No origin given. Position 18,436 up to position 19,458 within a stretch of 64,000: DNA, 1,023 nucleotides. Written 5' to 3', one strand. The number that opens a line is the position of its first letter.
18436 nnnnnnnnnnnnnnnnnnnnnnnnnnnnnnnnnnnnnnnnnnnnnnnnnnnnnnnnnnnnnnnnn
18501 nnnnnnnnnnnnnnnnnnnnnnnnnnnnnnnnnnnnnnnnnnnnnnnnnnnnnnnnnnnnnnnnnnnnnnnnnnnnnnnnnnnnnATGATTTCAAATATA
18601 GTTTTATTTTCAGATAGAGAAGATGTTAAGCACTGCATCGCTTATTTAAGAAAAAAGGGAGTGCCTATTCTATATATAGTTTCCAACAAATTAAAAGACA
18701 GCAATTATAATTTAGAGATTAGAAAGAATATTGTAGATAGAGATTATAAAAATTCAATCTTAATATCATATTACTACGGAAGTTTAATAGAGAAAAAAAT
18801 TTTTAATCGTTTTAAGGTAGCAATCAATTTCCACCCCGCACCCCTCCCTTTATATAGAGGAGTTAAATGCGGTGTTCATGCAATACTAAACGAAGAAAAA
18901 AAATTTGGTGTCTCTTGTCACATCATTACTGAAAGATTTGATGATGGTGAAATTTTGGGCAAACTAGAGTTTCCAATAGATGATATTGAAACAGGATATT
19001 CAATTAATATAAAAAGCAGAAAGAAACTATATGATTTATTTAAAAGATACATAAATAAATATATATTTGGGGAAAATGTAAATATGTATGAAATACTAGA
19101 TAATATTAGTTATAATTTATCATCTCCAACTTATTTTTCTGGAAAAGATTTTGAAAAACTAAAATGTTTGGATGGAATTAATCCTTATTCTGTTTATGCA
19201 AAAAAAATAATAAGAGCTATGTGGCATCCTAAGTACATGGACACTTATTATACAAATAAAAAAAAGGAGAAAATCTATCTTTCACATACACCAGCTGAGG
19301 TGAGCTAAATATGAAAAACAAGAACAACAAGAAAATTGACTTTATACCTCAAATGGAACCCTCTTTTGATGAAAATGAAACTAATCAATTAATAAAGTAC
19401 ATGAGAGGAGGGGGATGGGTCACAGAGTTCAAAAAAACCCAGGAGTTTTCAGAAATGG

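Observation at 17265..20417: Nucleotide-sugar cassette II: Fcl + cupin + N-formyltransferase + DegT aminotransferase, pointing to an N-formylated amino-deoxyhexose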

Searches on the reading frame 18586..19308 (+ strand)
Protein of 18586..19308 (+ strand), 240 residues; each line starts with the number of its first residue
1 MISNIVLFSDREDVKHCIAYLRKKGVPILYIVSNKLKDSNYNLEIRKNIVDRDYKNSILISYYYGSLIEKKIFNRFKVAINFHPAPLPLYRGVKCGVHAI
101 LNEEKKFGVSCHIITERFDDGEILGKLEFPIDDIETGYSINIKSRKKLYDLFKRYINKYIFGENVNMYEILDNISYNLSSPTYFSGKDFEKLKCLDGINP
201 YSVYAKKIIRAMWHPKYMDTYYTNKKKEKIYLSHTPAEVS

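Call 4: search_protein_families(library=pfam, proteins=[window:18586-19308:+])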
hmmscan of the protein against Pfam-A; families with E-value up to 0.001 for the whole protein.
window:18586-19308:+ (240 aa): 1 family
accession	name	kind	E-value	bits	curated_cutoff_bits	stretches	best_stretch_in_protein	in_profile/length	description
PF00551.24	Formyl_trans_N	-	2e-13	50.9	26.1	1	5-147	31-172/181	Formyl transferase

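Call 6: search_protein_families(library=ncbifam, proteins=[window:18586-19308:+], max_evalue=0.01)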
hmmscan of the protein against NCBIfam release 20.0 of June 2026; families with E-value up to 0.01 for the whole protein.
window:18586-19308:+ (240 aa): 8 families
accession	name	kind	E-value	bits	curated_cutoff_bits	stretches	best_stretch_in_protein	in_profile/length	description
TIGR00460.1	fmt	equivalog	8e-15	54.7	201.5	1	52-138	76-163/315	methionyl-tRNA formyltransferase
NF005755.0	PRK07579.1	equivalog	5.9e-14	52.5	238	1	42-232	52-233/245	dTDP-4-amino-4,6-dideoxyglucose formyltransferase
NF005414.0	PRK06988.1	equivalog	2.4e-13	49.8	316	1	45-215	69-229/311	formyltransferase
NF005998.1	PRK08125.1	equivalog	9.9e-12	44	777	1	52-160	72-181/649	bifunctional UDP-4-amino-4-deoxy-L-arabinose formyltransferase/UDP-glucuronic acid oxidase ArnA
TIGR00639.1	PurN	equivalog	3.2e-10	39.8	150.1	1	22-158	47-183/192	phosphoribosylglycinamide formyltransferase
NF004684.0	PRK06027.1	subfamily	0.00044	20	223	1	20-125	132-236/286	formyltetrahydrofolate deformylase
TIGR00655.1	PurU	equivalog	0.0021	17.7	285.95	1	21-126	128-232/280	formyltetrahydrofolate deformylase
NF047583.1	LIC10604_fam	equivalog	0.0025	17.4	200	1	103-177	89-160/161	LIC10604 family protein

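Call 10: find_encoding_contigs(protein=window:18586-19308:+, flank=10000, max_places=6)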
Protein window:18586-19308:+ (240 aa): 22 contigs read that carry it; 6 places shown.
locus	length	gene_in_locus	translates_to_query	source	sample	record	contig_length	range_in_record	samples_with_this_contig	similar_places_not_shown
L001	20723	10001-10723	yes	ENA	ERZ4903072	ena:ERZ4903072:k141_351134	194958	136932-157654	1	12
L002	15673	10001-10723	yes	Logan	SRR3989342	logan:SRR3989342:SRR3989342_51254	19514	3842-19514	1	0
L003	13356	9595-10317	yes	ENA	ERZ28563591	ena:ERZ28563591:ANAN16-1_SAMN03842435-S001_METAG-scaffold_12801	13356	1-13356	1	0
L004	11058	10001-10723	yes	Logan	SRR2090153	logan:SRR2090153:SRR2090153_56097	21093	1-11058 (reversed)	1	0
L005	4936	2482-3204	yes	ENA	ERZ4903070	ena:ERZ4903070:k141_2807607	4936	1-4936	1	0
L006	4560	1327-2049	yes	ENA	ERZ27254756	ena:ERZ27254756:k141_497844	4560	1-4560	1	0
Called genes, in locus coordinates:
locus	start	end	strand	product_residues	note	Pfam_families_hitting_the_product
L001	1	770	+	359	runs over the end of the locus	PF01370:Epimerase, PF04321:RmlD_sub_bind (weak), PF16363:GDP_Man_Dehyd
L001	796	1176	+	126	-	-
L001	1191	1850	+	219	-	PF00106:adh_short, PF01370:Epimerase, PF02719:Polysacc_synt_2 (weak), PF04321:RmlD_sub_bind, PF08659:KR, PF13561:adh_short_C2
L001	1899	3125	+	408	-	PF08421:Methyltransf_13, PF13489:Methyltransf_23, PF13847:Methyltransf_31 (weak), PF08241:Methyltransf_11 (weak), PF08242:Methyltransf_12, PF13649:Methyltransf_25 (faint), PF08484:Methyltransf_14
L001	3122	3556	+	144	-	PF14667:Polysacc_synt_C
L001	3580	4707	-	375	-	PF00534:Glycos_transf_1 (weak), PF13692:Glyco_trans_1_4 (weak), PF26337:Gtf3_C (weak)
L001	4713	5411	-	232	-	PF01209:Ubie_methyltran (faint), PF13489:Methyltransf_23, PF02353:CMAS, PF08003:Methyltransf_9 (weak), PF13847:Methyltransf_31, PF08241:Methyltransf_11, PF08242:Methyltransf_12, PF13649:Methyltransf_25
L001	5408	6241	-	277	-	PF00535:Glycos_transf_2, PF10111:Glyco_tranf_2_2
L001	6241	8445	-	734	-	-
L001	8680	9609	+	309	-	PF01370:Epimerase, PF02719:Polysacc_synt_2 (faint), PF04321:RmlD_sub_bind, PF16363:GDP_Man_Dehyd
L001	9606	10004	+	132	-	-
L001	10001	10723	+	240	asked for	PF00551:Formyl_trans_N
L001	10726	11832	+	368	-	PF01041:DegT_DnrJ_EryC1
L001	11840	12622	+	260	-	-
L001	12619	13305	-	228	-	PF05050:Methyltransf_21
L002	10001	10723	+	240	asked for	PF00551:Formyl_trans_N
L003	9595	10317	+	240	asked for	PF00551:Formyl_trans_N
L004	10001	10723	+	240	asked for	PF00551:Formyl_trans_N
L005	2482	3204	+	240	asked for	PF00551:Formyl_trans_N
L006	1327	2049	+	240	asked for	PF00551:Formyl_trans_N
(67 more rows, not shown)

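Call 11: search_solved_structures(query=window:18586-19308:+, max_evalue=0.01, show_alignments=3)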
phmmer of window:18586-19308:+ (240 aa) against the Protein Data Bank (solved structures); distinct sequences matched with E-value up to 0.01: 45.
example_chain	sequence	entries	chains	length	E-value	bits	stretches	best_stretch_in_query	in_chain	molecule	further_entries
5vyr_A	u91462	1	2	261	8.8e-10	42.1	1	54-141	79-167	Gdp-mannose 4,6-dehydratase / gdp-4-amino-4,6-dideoxy-d-mannose formyltransferase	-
4nv1_C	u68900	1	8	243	1.1e-09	41.8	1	43-233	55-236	Formyltransferase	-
5vys_A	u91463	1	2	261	1.3e-09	41.5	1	55-141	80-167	Gdp-mannose 4,6-dehydratase / gdp-4-amino-4,6-dideoxy-d-mannose formyltransferase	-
6v2t_A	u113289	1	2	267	1.5e-09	41.4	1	42-233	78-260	dTDP-4-amino-4,6-dideoxyglucose formyltransferase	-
5vyt_A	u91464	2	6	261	1.2e-08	38.4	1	54-141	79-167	Gdp-mannose 4,6-dehydratase / gdp-4-amino-4,6-dideoxy-d-mannose formyltransferase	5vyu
5jnf_C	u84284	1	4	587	2.6e-08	37.3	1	59-162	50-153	Linear gramicidin synthase subunit A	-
5es6_A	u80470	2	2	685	3.2e-08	37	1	59-162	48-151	Linear gramicidin synthase subunit A | Linear gramicidin synthetase subunit A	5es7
6ulz_A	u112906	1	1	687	3.2e-08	37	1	59-162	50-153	Linear gramicidin synthase subunit A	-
5es5_A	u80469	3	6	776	3.9e-08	36.7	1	59-162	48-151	Linear gramicidin synthetase subunit A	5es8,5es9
6mfx_A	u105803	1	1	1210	6.4e-08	36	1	59-162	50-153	Linear gramicidin synthase subunit A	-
6mfw_A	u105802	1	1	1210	6.8e-08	35.9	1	59-162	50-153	Linear gramicidin synthase subunit A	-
6mfy_A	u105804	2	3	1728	1.1e-07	35.3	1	59-162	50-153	Linear gramicidin synthase subunit A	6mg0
9be3_A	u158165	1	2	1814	1.1e-07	35.2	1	59-162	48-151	Linear gramicidin synthase subunit A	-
6mfz_A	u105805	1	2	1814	1.1e-07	35.2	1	59-162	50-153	Linear gramicidin synthase subunit A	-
9meh_A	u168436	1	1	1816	1.1e-07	35.2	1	59-162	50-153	Linear gramicidin synthase subunit A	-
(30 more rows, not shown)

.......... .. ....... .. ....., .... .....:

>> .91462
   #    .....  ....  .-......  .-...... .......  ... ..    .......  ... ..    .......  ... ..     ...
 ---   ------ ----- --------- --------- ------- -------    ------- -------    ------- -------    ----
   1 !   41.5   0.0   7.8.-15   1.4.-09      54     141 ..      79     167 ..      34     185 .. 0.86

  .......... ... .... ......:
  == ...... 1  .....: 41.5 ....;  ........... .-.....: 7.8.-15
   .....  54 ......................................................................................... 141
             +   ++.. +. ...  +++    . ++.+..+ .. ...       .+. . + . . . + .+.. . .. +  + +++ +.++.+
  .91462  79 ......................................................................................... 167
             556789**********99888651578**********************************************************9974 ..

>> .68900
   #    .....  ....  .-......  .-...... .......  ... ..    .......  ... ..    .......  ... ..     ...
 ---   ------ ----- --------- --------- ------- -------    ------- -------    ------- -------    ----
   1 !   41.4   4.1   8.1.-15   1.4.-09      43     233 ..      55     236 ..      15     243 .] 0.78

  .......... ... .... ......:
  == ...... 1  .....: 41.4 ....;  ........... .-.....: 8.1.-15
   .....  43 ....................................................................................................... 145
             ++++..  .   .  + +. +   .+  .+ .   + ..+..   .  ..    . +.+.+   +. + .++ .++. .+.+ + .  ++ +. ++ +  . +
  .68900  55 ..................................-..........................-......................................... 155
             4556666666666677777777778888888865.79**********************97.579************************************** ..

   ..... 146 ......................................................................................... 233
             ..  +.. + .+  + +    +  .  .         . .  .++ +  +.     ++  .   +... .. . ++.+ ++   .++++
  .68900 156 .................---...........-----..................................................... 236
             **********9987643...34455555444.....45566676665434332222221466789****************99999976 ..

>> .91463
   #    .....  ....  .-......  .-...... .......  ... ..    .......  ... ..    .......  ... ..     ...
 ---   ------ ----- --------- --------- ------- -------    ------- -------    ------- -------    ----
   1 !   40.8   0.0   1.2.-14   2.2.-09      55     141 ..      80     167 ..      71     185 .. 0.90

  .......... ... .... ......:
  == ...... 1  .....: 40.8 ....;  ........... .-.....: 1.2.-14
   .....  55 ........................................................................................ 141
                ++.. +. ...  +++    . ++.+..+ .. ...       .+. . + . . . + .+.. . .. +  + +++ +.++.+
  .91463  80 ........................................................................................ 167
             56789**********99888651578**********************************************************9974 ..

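Call 15: find_homologous_proteins(query=window:18586-19308:+, max_evalue=0.00001)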
Query window:18586-19308:+ (240 aa): 9 proteins with E <= 0.00001 among 382 candidates.
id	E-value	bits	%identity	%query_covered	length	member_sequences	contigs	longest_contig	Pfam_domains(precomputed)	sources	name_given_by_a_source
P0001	2.1e-156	537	100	100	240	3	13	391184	PF00551.25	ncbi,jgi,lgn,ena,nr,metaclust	ncbi:MAG: hypothetical protein A3B38_02085 [Candidatus Levybacteria bacterium RIFCSPLOWO2_01_FULL_36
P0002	2.6e-105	370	71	96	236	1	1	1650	PF00551.25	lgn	-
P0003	1.7e-95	338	65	92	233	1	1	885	PF00551.25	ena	-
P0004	1.2e-72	263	52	95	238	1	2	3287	PF00551.25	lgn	-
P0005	1.1e-71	260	51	95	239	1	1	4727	PF00551.25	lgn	-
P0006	3.9e-69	251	51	95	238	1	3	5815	PF00551.25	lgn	-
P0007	6.3e-68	247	53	90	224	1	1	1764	PF00551.25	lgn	-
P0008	1.2e-64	237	52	87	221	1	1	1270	PF00551.25,PF18216.7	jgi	jgi:methionyl-tRNA formyltransferase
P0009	6.0e-19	87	28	92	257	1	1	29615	PF00551.25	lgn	-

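Call 17: find_encoding_contigs(protein=P0009, flank=10000, max_places=3)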
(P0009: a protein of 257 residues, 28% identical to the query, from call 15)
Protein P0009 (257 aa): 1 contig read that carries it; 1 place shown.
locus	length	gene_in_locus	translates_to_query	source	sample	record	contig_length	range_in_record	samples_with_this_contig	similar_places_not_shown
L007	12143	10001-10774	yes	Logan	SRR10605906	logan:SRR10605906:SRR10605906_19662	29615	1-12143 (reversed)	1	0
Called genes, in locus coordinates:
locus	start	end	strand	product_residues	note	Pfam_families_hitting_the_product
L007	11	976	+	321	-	-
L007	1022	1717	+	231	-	PF25084:LbH_EIF2B (faint), PF25087:GMPPB_C, PF00132:Hexapep (weak)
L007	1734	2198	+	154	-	PF19315:MC_hydratase, PF01575:MaoC_dehydratas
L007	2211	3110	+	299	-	PF03328:HpcH_HpaI, PF15617:C-C_Bond_Lyase (weak)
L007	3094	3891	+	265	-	PF03328:HpcH_HpaI, PF15617:C-C_Bond_Lyase (weak)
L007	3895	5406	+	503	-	PF01039:Carboxyl_trans, PF03255:ACCA, PF06833:MdcE (faint)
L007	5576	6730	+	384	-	-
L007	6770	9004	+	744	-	PF00884:Sulfatase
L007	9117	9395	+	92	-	-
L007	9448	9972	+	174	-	PF00005:ABC_tran (faint), PF06414:Zeta_toxin (weak), PF01583:APS_kinase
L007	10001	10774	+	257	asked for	PF00551:Formyl_trans_N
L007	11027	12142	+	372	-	?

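Call 18: find_encoding_contigs(protein=P0006, flank=6000, max_places=3)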
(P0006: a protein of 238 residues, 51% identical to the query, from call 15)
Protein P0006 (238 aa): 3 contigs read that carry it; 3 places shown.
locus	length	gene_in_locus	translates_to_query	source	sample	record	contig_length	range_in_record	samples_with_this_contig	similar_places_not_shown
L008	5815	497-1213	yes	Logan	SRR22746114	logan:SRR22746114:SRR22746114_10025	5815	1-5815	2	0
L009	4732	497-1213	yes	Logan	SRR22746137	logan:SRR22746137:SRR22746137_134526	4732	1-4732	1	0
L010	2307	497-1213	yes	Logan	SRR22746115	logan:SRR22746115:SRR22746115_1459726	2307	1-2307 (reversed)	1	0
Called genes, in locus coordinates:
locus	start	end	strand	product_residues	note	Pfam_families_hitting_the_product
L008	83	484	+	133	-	-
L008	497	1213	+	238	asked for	PF00551:Formyl_trans_N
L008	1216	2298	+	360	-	PF01041:DegT_DnrJ_EryC1, PF00155:Aminotran_1_2 (weak)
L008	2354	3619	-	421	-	PF00083:Sugar_tr (faint), PF12832:MFS_1_like (faint), PF07690:MFS_1, PF05977:MFS_3 (weak), PF07690:MFS_1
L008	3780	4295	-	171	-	PF05163:DinB, PF04978:MST, PF12867:DinB_2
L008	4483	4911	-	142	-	PF06738:ThrE, PF12821:ThrE_2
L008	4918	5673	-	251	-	PF06738:ThrE, PF12821:ThrE_2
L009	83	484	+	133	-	-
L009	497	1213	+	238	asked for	PF00551:Formyl_trans_N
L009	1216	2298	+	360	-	PF01041:DegT_DnrJ_EryC1, PF00155:Aminotran_1_2 (weak)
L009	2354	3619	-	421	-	PF00083:Sugar_tr (faint), PF12832:MFS_1_like (faint), PF07690:MFS_1, PF05977:MFS_3 (weak), PF07690:MFS_1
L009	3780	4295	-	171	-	PF05163:DinB, PF04978:MST, PF12867:DinB_2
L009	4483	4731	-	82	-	?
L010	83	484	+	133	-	-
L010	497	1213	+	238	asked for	PF00551:Formyl_trans_N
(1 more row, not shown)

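Call 19: find_encoding_contigs(protein=P0005, flank=6000, max_places=3)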
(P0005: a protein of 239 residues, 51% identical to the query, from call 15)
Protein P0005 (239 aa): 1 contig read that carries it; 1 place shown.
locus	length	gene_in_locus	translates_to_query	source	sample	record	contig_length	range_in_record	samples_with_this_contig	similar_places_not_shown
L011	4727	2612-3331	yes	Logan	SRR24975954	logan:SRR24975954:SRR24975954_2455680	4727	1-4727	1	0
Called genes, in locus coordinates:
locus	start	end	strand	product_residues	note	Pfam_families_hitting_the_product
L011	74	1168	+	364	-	PF04321:RmlD_sub_bind (weak), PF01370:Epimerase, PF16363:GDP_Man_Dehyd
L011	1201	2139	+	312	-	PF01370:Epimerase, PF02719:Polysacc_synt_2 (faint), PF04321:RmlD_sub_bind, PF16363:GDP_Man_Dehyd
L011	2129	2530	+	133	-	-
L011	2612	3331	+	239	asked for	PF00551:Formyl_trans_N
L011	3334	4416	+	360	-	PF00266:Aminotran_5 (weak), PF01041:DegT_DnrJ_EryC1, PF00155:Aminotran_1_2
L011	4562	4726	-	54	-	?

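Call 20: find_encoding_contigs(protein=P0004, flank=6000, max_places=3)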
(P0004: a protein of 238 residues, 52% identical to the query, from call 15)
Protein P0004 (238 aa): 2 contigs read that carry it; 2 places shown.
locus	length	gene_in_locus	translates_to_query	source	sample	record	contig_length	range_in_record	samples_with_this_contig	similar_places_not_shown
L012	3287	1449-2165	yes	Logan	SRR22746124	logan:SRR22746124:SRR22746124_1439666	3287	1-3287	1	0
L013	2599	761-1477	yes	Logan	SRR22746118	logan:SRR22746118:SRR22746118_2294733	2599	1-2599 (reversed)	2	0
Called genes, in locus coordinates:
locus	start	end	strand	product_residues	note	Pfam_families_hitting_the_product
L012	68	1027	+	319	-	PF04321:RmlD_sub_bind, PF01370:Epimerase, PF02719:Polysacc_synt_2 (faint), PF16363:GDP_Man_Dehyd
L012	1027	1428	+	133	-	-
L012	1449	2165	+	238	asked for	PF00551:Formyl_trans_N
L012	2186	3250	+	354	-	PF00155:Aminotran_1_2 (weak), PF01041:DegT_DnrJ_EryC1, PF00266:Aminotran_5 (weak)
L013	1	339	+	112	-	?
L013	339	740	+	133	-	-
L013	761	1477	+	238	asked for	PF00551:Formyl_trans_N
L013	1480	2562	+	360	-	PF00266:Aminotran_5 (weak), PF01041:DegT_DnrJ_EryC1, PF00155:Aminotran_1_2 (weak)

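Call 24: search_protein_representatives(protein=window:18586-19308:+)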
Query: 240 residues. Proteins with E-value up to 0.001 (for the whole library): 5507; up to 1e-10: 284; up to 1e-30: 3. The best 150 are listed.
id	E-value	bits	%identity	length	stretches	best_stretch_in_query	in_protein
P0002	8.3e-106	369.6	71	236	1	4-234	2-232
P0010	5.5e-41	157.4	49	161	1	80-227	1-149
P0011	1.3e-40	156.1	72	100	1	4-102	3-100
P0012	4.7e-23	98.7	36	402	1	7-234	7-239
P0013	7.4e-23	98.1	35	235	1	4-229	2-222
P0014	3.3e-22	95.9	38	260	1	35-224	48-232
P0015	1.4e-21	93.9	41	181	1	60-229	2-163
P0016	9.4e-21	91.2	33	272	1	9-218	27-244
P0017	3.3e-20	89.4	35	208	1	9-223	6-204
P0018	3.4e-20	89.4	37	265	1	59-232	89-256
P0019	1.6e-19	87.1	37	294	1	51-232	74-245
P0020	3.0e-19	86.2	38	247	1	50-219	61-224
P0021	3.3e-19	86.1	39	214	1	36-216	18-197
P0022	5.1e-19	85.5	42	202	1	51-169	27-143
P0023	5.4e-19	85.4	35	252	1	48-232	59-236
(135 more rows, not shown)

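Call 64: predict_structure(alignment_id=A4)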
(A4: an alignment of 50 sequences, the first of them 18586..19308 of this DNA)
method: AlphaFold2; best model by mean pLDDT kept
length: 240 residues; sequences in the alignment: 50
mean_pLDDT: 95.4   pTM: 0.91
mean pLDDT of the five models: 95.4, 95.2, 95.0, 94.6, 94.4
residues with pLDDT >= 90: 226; 70-90: 8; 50-70: 4; < 50: 2
segments of 3 or more residues with pLDDT < 50: none
pLDDT, mean of each block of 10 residues (from residue 1): 95 97 98 88 93 97 96 98 98 98 98 98 98 97 98 98 98 97 97 96 95 94 96 70
secondary structure, 60 per line:
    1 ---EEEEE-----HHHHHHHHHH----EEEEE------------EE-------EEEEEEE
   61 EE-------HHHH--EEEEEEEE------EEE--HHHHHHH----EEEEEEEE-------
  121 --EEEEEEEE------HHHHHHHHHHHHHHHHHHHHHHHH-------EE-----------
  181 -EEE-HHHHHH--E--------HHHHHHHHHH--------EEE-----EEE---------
elements in order: E4-8 H14-23 E28-32 E54-62 H70-73 E76-83 E90-92 H95-101 E106-113 E123-130 H137-160 E182-184 H186-191 H203-212 E221-223 E229-231
